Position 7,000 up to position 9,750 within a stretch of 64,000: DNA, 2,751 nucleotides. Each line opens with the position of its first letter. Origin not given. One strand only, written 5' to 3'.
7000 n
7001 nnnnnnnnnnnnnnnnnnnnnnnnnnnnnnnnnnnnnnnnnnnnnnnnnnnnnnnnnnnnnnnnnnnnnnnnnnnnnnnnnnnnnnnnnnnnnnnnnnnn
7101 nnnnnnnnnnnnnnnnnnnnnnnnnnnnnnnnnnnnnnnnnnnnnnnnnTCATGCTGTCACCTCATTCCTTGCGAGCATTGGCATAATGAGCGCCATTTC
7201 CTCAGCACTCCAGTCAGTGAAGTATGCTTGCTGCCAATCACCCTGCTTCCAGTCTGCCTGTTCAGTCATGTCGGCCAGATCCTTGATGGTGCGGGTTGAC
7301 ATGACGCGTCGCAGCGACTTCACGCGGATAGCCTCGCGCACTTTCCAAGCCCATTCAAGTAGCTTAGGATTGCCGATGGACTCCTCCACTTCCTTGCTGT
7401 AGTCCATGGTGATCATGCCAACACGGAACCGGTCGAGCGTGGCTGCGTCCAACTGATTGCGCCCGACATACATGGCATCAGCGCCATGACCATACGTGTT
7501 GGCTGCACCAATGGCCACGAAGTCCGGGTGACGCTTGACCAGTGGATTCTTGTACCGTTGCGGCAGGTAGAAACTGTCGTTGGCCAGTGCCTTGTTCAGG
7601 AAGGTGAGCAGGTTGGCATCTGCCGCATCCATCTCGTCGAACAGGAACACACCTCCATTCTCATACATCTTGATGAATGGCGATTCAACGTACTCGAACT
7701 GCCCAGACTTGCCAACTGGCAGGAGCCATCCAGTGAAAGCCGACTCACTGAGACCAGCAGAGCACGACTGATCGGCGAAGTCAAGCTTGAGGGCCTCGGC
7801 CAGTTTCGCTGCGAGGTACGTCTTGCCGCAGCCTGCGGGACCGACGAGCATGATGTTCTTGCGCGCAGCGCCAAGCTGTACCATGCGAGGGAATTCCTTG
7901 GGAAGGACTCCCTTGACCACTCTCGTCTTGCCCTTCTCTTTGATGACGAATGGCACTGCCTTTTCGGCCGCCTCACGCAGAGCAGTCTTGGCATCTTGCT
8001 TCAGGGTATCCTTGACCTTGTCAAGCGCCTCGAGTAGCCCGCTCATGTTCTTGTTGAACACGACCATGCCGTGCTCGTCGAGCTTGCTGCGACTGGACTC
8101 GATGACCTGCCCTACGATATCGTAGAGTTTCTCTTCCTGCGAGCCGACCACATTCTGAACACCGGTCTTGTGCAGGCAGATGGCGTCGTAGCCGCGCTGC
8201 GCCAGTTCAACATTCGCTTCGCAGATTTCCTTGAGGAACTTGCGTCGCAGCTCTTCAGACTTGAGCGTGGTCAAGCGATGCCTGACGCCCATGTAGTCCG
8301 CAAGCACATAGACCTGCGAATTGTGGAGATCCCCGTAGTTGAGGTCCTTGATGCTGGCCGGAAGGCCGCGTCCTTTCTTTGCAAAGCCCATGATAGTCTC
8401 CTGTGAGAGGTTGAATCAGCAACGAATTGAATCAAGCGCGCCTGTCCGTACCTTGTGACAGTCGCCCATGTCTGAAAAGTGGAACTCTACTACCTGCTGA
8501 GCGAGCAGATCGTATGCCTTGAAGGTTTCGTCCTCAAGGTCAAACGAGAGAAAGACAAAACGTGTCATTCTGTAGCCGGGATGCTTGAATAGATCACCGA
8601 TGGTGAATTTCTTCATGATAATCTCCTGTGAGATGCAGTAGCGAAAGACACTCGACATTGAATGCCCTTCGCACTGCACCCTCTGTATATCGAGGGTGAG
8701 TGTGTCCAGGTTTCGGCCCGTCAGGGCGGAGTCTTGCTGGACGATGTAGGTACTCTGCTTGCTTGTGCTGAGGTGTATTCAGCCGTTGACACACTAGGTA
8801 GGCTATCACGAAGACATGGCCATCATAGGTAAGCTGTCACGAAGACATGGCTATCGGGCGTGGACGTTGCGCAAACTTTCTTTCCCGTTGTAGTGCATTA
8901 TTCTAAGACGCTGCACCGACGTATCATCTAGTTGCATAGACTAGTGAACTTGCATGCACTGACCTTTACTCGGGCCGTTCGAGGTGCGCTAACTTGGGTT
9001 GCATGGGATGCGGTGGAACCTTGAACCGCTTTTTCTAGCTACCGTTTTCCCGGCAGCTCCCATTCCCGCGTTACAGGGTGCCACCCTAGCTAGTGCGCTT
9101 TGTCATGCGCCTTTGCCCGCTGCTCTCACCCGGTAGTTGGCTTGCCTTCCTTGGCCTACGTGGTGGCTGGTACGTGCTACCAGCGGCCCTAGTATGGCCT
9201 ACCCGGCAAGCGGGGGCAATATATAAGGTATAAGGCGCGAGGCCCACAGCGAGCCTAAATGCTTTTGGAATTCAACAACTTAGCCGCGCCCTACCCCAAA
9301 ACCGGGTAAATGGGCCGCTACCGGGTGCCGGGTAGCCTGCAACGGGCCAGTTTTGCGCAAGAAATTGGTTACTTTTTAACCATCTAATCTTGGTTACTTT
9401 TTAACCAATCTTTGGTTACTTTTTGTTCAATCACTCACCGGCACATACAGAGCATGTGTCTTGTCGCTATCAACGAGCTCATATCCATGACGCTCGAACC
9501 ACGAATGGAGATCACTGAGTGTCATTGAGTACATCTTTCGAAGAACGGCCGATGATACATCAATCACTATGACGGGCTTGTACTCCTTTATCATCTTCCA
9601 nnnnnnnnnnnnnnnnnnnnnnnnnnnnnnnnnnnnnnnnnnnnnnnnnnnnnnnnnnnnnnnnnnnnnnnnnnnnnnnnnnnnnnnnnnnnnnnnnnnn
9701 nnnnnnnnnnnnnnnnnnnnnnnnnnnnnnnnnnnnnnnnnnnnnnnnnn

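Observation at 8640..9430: ORF-free region of about 790 bp with paired 28-bp direct repeats and three tandem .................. palindromes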

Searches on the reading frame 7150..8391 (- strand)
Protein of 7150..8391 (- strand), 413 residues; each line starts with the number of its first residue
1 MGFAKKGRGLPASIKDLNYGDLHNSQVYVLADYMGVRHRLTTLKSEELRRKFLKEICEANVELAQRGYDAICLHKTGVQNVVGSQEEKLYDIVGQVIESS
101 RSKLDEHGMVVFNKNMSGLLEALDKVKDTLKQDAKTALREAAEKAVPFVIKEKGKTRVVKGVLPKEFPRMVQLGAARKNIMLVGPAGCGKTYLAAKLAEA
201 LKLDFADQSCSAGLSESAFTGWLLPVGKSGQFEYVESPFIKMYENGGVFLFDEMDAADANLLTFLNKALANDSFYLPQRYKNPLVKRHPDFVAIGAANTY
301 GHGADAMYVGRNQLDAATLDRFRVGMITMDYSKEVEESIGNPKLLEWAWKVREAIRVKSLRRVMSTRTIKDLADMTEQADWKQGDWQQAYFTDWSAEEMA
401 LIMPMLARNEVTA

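Call 11: search_protein_families(library=pfam, proteins=[window:7150-8391:-], max_evalue=0.01)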
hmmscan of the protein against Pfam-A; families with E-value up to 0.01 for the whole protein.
window:7150-8391:- (413 aa): 15 families
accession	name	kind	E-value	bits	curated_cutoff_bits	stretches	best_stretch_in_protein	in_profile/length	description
PF07728.20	AAA_5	-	9.2e-16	58.5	22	1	179-322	1-139/139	AAA domain (dynein-related subfamily)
PF00004.35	AAA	-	6.2e-07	30.4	21.2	1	180-299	1-110/131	ATPase family associated with various cellular activities (AAA)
PF13401.12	AAA_22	-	0.00016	22.4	27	1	177-210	5-46/130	AAA domain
PF13191.12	AAA_16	-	0.00027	21.9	32.6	1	178-204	25-51/167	AAA ATPase domain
PF01078.27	Mg_chelatase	-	0.00092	19.1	20.3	1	175-201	19-46/207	Magnesium chelatase, subunit ChlI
PF00910.28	RNA_helicase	-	0.00095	20.1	21.5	1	180-271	1-77/105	RNA helicase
PF05729.18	NACHT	-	0.0013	19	26.7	1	180-202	3-25/167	NACHT domain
PF01695.23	IstB_IS21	-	0.0014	18.6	24.1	1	177-199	92-114/238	IstB-like ATP binding protein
PF07724.20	AAA_2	-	0.002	18.6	27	1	179-265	5-95/166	AAA domain (Cdc48 subfamily)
PF04851.21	ResIII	-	0.0025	18.2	22.5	1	172-204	20-50/164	Type III restriction enzyme, res subunit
PF00448.28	SRP54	-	0.0025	17.9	22.7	1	179-203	3-27/196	SRP54-type protein, GTPase domain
PF13479.12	AAA_24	-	0.0027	18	27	1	178-205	3-30/195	AAA domain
PF13238.12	AAA_18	-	0.0028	18.5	29.4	0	180-205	1-25/128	AAA domain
PF10662.15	PduV-EutP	-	0.0034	17.6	21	0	178-199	2-23/143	Ethanolamine utilisation - propanediol utilisation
PF02562.22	PhoH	-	0.0055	16.7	27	0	177-198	19-40/205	PhoH-like protein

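Call 15: find_related_loci(query=window:7150-8391:-, collection=viral_contigs, flank=6000)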
Query window:7150-8391:- (413 aa) in viral_contigs; peptide patterns used: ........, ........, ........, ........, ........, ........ (x = any residue, [..] = any of these).
10 stretches matched a pattern; 1 encode a relative of the query (tblastn E <= 1e-3); 1 distinct loci.
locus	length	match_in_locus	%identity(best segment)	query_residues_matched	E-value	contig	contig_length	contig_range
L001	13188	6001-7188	53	11-412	2e-139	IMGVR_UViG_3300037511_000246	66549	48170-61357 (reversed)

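Call 31: find_homologous_proteins(query=window:7150-8391:-, max_evalue=1e-20)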
Query window:7150-8391:- (413 aa): 2600 proteins with E <= 1e-20 among 8000 candidates; the best 120 are listed.
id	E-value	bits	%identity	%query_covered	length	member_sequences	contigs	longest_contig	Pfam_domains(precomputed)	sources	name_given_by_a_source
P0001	7.9e-275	929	100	100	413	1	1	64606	PF00004.36,PF07728.21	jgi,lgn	-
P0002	1.2e-223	760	82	98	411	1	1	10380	PF00004.36,PF07728.21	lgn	-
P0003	3.9e-152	525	60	98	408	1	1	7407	PF00004.36,PF07728.21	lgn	-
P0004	2.5e-151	522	60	97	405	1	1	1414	PF00004.36,PF07728.21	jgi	-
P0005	2.1e-148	513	59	99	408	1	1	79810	PF00004.36,PF07728.21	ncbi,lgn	-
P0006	3.8e-148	512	62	95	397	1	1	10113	PF00004.36,PF07728.21,PF01078.28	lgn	-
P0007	1.4e-142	493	56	97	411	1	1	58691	PF00004.36,PF07728.21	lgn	-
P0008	5.6e-138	478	55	96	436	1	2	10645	PF00910.29,PF00004.36,PF13401.13,PF07728.21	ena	-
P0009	3.5e-137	476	56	96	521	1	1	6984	PF00004.36,PF13238.13,PF07728.21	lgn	-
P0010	3.0e-136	473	55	98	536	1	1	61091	PF00004.36,PF07728.21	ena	-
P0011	6.6e-136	471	55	97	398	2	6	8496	PF00004.36,PF07728.21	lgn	-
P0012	2.5e-135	469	54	97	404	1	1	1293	PF07728.21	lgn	-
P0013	4.7e-135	469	55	99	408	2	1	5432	PF07728.21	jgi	-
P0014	4.0e-134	466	56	97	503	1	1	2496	PF00004.36,PF07728.21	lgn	-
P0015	5.4e-133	462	53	96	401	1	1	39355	PF00004.36,PF07728.21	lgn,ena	-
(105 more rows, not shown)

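Call 32: find_encoding_contigs(protein=P0002, flank=10000, max_places=3)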
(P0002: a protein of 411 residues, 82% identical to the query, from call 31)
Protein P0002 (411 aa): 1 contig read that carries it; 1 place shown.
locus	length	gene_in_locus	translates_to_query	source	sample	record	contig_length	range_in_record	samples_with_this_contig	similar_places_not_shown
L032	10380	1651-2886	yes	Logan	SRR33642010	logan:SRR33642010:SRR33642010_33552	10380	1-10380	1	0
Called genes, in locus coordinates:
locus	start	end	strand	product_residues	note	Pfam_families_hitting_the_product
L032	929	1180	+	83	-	-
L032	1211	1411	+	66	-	-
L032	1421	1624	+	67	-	-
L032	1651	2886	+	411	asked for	PF00004:AAA (weak), PF07728:AAA_5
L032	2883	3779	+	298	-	PF23822:DUF7192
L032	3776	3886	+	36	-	-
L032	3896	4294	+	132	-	-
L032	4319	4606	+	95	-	-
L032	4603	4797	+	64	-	-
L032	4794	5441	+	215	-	-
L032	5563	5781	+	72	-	PF20037:DUF6440 (weak)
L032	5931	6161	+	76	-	-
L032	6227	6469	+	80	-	-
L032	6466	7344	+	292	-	PF01068:DNA_ligase_A_M, PF04679:DNA_ligase_A_C (weak), PF14743:DNA_ligase_OB_2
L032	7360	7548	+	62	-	-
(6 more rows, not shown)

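Call 33: find_encoding_contigs(protein=P0005, flank=8000, max_places=3)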
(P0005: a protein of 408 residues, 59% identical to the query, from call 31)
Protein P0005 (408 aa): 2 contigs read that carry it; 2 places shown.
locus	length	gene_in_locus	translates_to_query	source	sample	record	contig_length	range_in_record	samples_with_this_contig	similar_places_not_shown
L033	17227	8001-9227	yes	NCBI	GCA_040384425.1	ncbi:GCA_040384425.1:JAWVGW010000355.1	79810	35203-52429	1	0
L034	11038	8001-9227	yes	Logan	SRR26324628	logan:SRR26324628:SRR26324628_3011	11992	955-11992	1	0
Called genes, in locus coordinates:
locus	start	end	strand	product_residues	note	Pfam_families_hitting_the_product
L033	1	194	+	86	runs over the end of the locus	-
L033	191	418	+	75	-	-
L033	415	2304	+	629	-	PF00476:DNA_pol_A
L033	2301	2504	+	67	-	-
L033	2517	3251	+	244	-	PF12705:PDDEXK_1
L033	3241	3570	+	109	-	-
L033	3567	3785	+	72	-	-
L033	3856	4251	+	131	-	-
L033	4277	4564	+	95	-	-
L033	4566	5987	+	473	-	PF00176:SNF2-rel_dom, PF00270:DEAD (weak), PF04851:ResIII (weak), PF00271:Helicase_C (weak)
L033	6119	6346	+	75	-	-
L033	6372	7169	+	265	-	-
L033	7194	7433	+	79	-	-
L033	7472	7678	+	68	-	-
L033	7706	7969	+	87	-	-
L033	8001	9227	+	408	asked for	PF00004:AAA (weak), PF07728:AAA_5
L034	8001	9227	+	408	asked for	PF00004:AAA (weak), PF07728:AAA_5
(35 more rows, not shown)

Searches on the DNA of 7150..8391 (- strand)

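Call 71: search_dna_similar(query=L001:2700-3440:+, collection=phages, mode=distant, max_rows=20, max_evalue=0.001)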
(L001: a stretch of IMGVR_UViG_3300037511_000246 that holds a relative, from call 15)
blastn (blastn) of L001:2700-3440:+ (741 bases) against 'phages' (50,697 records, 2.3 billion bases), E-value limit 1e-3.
No match.

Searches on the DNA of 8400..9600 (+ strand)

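Call 6: search_rna_families(source=window, start=8400, end=9600, threshold=evalue, max_evalue=10, show_alignments=3)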
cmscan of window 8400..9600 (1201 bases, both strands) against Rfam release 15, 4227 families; matches with E-value up to 10: 2.
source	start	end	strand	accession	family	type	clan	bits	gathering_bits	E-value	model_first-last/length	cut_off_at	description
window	8614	8726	-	RF03012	Mu-gpT-DE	Gene; sRNA;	-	17.6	49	0.44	1-53/53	no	Mu-gpT-DE RNA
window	8998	9058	+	RF01390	isrG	Gene; sRNA;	-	10.6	100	3.2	129-206/279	no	isrG Hfq binding RNA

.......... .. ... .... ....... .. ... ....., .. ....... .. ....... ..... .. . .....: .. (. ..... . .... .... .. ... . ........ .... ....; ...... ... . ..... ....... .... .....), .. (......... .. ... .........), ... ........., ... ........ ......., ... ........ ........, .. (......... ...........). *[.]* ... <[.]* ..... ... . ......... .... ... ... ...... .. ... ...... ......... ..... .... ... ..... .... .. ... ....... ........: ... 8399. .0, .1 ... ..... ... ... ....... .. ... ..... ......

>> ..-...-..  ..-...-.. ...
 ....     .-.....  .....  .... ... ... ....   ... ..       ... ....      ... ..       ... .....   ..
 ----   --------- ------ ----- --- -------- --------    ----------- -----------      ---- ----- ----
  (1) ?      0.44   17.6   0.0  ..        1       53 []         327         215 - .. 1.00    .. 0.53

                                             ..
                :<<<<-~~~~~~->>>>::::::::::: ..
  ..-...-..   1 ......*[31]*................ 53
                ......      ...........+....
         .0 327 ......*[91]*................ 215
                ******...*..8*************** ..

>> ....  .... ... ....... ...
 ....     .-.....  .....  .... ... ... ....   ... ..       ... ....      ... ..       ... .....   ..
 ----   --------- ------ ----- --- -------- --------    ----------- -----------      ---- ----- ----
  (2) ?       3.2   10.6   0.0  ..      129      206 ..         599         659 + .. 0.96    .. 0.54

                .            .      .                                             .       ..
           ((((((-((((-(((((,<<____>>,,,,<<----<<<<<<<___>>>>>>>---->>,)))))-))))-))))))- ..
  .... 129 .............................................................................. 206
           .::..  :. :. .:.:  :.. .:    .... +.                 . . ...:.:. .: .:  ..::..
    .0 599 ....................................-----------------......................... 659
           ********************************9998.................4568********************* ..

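Call 9: search_dna_similar(query=window:8400-9600:+, collection=phages, mode=distant, max_rows=40)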
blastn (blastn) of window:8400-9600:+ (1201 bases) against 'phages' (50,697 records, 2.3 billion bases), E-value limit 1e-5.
No match.
